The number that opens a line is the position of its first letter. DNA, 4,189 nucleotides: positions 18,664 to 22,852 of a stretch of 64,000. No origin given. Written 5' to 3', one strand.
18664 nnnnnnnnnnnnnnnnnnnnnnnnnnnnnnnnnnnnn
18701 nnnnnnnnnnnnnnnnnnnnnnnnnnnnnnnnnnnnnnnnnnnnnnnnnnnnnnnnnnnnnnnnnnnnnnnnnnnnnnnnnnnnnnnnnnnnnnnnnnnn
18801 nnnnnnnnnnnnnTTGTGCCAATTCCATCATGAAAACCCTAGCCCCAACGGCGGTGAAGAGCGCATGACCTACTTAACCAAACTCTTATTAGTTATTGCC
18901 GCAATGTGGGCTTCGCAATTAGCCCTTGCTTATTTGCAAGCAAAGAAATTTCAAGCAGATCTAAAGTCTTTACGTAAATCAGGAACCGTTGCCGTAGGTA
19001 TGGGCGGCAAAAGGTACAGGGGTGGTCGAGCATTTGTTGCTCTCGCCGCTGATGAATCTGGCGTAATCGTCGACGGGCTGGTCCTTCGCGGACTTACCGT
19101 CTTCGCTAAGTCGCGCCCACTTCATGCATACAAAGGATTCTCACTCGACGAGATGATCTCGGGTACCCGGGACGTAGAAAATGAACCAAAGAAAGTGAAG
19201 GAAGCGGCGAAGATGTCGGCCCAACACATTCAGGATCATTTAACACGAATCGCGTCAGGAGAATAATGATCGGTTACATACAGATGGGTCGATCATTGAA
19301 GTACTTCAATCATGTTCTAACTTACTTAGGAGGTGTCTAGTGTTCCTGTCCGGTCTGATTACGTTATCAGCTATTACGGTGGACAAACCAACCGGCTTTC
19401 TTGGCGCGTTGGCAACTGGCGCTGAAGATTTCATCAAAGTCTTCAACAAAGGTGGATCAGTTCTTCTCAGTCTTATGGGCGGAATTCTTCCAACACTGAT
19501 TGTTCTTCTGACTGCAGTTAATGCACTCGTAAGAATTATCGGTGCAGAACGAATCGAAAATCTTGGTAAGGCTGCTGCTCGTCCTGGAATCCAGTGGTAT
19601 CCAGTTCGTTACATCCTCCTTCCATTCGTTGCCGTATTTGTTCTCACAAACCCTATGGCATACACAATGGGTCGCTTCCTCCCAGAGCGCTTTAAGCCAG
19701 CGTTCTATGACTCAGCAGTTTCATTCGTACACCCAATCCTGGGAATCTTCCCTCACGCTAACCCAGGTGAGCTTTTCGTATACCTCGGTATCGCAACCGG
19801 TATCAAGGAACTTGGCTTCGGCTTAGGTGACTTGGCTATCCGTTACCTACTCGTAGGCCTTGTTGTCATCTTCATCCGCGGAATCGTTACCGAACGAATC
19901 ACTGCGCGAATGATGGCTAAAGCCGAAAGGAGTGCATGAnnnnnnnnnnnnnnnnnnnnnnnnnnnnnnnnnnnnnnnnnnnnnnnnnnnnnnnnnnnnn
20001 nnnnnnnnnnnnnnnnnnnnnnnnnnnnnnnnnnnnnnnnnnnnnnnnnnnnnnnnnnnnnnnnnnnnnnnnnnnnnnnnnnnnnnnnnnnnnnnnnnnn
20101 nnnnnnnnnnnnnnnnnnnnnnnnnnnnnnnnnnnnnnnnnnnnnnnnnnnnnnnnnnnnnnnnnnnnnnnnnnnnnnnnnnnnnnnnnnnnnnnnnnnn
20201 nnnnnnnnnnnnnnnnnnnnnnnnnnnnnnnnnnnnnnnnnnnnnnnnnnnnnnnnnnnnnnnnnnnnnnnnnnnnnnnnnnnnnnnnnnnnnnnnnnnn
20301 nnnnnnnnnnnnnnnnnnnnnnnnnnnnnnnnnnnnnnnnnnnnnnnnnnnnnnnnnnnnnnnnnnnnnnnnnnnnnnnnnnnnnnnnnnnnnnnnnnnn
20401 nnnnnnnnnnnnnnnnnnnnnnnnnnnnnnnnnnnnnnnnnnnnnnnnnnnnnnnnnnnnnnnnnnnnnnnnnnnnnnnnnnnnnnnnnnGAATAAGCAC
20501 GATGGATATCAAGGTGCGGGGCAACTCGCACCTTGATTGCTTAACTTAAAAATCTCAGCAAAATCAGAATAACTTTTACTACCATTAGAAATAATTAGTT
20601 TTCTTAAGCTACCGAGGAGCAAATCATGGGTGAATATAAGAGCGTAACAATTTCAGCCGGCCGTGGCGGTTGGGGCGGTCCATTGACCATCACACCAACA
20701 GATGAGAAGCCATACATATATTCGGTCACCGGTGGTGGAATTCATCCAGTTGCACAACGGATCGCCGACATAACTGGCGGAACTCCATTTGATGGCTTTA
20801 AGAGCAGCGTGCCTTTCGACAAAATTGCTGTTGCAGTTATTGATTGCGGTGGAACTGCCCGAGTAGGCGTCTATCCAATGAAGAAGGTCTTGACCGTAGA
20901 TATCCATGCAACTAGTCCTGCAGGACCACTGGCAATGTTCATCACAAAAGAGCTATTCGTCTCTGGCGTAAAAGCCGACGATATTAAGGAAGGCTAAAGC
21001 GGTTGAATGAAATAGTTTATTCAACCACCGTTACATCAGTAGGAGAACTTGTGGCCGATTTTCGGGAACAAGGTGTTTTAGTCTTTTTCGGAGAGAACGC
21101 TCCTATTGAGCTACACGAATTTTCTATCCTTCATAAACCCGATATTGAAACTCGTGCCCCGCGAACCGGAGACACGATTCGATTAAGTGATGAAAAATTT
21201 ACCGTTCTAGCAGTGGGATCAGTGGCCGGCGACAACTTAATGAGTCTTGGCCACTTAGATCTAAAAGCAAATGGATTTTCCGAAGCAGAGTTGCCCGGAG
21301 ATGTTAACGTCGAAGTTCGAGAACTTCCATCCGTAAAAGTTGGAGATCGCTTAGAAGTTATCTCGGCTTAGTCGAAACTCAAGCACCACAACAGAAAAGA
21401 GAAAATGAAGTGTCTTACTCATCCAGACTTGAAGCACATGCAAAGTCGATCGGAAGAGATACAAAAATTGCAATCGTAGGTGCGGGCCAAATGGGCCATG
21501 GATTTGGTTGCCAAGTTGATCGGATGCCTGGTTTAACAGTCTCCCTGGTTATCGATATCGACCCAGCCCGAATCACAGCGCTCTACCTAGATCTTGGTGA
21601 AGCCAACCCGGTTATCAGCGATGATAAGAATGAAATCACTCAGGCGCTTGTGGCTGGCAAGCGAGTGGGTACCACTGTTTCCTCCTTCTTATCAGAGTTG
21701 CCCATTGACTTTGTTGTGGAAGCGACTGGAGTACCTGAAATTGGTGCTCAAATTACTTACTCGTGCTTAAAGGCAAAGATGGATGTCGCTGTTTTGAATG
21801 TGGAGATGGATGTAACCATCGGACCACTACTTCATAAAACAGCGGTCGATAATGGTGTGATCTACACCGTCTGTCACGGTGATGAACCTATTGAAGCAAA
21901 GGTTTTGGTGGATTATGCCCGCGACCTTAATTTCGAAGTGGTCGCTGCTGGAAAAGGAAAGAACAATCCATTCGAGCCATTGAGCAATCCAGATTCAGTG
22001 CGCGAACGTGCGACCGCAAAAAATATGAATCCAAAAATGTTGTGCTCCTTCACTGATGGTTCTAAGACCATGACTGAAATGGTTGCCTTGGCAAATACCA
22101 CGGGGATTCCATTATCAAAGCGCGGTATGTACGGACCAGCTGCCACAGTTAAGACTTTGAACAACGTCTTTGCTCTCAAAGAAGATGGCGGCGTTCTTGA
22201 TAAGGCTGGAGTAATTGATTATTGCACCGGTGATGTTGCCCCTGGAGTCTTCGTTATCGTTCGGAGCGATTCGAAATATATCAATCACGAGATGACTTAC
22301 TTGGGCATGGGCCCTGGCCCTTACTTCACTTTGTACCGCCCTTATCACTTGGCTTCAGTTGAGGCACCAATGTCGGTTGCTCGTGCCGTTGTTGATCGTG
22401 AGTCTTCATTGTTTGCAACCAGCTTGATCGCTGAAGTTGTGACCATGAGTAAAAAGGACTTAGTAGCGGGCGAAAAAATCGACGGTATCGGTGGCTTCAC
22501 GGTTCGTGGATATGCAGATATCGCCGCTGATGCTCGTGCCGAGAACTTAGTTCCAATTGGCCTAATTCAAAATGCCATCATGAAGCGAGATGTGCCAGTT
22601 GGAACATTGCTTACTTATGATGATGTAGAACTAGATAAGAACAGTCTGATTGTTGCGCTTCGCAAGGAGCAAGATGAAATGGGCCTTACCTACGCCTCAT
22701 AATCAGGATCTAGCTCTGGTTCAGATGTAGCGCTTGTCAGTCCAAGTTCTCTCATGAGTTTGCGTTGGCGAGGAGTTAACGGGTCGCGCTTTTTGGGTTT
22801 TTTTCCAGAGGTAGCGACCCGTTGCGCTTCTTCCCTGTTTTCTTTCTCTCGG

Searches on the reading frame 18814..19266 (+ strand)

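Call 21: search_protein_families(library=pfam, proteins=[window:18814-19266:+], max_evalue=0.001)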
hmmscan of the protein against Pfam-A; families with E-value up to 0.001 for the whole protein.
window:18814-19266:+ (150 aa): 1 family
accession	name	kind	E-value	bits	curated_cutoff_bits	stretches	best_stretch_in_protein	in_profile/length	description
PF06923.16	GutM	-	1.9e-21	76.6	25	1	24-131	2-106/107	Glucitol operon activator protein (GutM)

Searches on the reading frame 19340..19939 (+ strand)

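Call 21: search_protein_families(library=pfam, proteins=[window:19340-19939:+], max_evalue=0.001)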
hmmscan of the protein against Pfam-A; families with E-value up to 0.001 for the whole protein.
window:19340-19939:+ (199 aa): 1 family
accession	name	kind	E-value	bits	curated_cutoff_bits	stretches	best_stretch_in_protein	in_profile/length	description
PF03608.18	EII-GUT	-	4.8e-71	238.6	25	1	25-193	2-166/167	PTS system enzyme II sorbitol-specific factor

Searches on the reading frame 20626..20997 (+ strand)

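Call 21: search_protein_families(library=pfam, proteins=[window:20626-20997:+], max_evalue=0.001)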
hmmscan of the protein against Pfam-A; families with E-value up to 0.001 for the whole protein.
window:20626-20997:+ (123 aa): 1 family
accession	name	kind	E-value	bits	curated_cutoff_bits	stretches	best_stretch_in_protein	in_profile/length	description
PF03612.19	EIIBC-GUT_N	-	5.1e-50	170.2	22.8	1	6-121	1-116/184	Sorbitol phosphotransferase enzyme II N-terminus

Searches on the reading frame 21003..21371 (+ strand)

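Call 21: search_protein_families(library=pfam, proteins=[window:21003-21371:+], max_evalue=0.001)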
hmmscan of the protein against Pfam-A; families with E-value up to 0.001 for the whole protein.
window:21003-21371:+ (122 aa): 1 family
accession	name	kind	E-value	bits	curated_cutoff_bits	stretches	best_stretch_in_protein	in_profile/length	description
PF03829.18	PTSIIA_gutA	-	3.3e-30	104.8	25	1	5-116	1-112/113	PTS system glucitol/sorbitol-specific IIA component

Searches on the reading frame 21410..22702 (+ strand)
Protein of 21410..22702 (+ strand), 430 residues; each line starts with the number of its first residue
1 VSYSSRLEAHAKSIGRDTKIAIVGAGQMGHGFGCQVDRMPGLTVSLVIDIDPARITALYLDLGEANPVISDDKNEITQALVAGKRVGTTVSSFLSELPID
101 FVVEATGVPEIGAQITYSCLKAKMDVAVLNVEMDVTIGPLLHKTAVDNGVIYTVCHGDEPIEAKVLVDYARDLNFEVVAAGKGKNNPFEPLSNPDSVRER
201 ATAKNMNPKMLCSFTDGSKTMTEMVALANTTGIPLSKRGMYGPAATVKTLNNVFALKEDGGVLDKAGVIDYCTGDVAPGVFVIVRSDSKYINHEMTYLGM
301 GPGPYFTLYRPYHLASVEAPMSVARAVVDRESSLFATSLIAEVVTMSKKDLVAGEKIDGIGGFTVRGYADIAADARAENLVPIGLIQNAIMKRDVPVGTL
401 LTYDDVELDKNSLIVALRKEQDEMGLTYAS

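Call 3: search_protein_families(library=pfam, proteins=[window:21410-22702:+], max_evalue=1)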
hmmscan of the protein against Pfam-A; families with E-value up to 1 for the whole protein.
window:21410-22702:+ (430 aa): 5 families
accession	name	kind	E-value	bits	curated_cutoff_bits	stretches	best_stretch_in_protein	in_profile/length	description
PF21135.2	DRL_cat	-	1.6e-60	204.3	27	1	157-318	1-163/164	Oxidoreductase DRL, catalytic domain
PF08666.17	SAF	-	4.5e-07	30.8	21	1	347-407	6-63/63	SAF domain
PF03447.22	NAD_binding_3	-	0.00011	23.3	24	1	71-139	30-100/116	Homoserine dehydrogenase, NAD binding domain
PF02737.24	3HCDH_N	-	0.0023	18.3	22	1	19-72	1-53/180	3-hydroxyacyl-CoA dehydrogenase, NAD binding domain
PF02629.25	CoA_binding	-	0.012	16.7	22.3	1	16-55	2-42/97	CoA binding domain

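Call 4: search_protein_families(library=ncbifam, proteins=[window:21410-22702:+], max_evalue=1)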
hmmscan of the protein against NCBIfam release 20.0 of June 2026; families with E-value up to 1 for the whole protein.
window:21410-22702:+ (430 aa): 3 families
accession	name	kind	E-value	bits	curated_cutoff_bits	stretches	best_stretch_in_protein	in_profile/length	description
NF006124.0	PRK08268.1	subfamily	0.029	13.4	508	1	17-63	7-51/507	3-hydroxyacyl-CoA dehydrogenase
NF004474.0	PRK05808.1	subfamily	0.047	12.9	408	1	19-56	5-40/283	3-hydroxybutyryl-CoA dehydrogenase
NF005715.0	PRK07530.1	equivalog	0.052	12.9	420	1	19-108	6-93/292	3-hydroxybutyryl-CoA dehydrogenase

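Call 54: search_solved_structures(query=window:21410-22699:+, max_evalue=0.00001, show_alignments=1)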
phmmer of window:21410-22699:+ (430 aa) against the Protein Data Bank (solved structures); distinct sequences matched with E-value up to 0.00001: 2.
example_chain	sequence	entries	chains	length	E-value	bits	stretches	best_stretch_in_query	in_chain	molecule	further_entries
3upy_A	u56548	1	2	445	1.9e-89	303.9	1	9-424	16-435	Oxidoreductase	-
3upl_A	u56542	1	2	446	3.9e-89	302.9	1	9-424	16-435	Oxidoreductase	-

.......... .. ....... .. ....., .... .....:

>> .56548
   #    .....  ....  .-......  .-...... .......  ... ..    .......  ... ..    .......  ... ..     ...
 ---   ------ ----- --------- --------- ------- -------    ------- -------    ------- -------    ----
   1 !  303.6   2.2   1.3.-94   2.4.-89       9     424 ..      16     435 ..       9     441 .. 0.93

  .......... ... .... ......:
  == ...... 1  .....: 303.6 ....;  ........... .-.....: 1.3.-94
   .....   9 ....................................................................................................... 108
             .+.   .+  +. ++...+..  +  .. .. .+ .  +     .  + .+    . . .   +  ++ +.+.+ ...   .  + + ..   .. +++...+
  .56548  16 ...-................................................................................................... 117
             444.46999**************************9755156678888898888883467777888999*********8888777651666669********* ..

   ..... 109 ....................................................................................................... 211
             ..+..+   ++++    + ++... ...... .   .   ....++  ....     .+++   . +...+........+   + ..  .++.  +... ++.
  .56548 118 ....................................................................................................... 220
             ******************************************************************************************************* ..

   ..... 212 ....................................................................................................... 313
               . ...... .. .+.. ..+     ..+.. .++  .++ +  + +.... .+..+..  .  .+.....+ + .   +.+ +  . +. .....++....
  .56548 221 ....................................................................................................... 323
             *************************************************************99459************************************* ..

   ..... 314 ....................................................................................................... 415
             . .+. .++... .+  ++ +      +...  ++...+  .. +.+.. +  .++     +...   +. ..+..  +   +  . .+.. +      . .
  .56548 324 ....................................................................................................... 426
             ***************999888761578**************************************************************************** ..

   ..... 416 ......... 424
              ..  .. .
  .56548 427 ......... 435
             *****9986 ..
